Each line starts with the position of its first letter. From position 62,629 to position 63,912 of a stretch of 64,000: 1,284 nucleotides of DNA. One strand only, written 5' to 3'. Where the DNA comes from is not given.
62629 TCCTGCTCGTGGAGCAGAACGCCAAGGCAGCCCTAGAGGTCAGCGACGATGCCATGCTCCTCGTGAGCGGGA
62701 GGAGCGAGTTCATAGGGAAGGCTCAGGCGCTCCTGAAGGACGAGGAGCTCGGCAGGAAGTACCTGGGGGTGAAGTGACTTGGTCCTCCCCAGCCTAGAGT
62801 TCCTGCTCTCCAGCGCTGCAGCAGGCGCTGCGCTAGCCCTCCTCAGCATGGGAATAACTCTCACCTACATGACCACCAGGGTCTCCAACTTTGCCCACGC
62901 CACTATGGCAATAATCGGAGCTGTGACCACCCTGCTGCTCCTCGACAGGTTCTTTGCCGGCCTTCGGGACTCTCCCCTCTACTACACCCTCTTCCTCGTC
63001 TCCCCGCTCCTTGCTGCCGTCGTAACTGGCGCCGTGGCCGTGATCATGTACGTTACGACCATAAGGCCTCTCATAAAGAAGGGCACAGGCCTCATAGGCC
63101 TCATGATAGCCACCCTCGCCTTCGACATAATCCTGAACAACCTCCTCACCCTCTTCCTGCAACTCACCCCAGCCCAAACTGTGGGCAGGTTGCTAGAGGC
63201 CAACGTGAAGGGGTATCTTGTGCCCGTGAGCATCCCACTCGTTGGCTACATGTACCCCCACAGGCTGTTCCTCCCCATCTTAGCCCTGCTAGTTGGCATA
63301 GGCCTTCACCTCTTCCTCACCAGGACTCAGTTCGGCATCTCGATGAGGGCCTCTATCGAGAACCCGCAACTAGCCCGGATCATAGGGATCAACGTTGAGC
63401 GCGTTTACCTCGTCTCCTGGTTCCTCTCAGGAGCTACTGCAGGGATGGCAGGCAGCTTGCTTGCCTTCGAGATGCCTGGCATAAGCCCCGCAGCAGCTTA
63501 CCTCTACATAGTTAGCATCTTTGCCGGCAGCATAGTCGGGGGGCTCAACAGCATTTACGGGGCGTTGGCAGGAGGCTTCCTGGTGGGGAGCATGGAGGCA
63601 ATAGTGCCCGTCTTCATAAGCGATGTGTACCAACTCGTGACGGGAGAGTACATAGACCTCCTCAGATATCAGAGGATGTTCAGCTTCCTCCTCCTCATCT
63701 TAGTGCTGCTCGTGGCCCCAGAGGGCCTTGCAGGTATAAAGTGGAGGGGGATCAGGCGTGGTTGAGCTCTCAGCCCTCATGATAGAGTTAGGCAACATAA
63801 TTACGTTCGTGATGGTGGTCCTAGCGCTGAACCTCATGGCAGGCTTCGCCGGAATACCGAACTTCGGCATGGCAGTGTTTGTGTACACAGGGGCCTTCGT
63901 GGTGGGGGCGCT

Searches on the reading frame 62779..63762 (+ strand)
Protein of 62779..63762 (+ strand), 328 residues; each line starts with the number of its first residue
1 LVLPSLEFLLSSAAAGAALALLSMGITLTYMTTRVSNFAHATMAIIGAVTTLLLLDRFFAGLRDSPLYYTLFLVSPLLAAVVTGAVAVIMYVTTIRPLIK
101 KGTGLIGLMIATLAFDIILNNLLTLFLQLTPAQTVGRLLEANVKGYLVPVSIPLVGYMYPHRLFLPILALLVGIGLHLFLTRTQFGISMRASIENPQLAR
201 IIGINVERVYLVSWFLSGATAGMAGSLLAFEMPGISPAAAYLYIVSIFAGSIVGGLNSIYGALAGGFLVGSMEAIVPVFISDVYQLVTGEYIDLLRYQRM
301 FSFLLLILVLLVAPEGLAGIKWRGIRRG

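Call 86: find_encoding_contigs(protein=window:62779-63762:+, flank=10000, max_places=2)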
Protein window:62779-63762:+ (328 aa): 2 contigs read that carry it; 1 place shown.
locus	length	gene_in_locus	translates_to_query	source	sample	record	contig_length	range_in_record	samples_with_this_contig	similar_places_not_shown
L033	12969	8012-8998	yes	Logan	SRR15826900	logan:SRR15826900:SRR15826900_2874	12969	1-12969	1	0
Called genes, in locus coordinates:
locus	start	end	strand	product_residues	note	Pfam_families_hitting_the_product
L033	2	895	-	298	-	?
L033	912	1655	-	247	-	-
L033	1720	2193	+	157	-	PF06677:Auto_anti-p27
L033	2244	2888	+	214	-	PF00924:MS_channel_2nd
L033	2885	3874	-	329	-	PF01717:Meth_synt_2, PF01208:URO-D (faint), PF08267:Meth_synt_1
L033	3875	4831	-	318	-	PF01717:Meth_synt_2, PF08267:Meth_synt_1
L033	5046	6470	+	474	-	PF01094:ANF_receptor (weak), PF13458:Peripla_BP_6, PF01094:ANF_receptor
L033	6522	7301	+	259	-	PF13476:AAA_23 (weak), PF13555:AAA_29 (weak), PF00005:ABC_tran, PF13304:AAA_21 (faint)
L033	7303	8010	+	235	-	PF00005:ABC_tran, PF13304:AAA_21 (faint)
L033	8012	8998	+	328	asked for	PF02653:BPD_transp_2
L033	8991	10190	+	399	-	PF02653:BPD_transp_2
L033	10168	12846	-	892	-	PF00330:Aconitase, PF00694:Aconitase_C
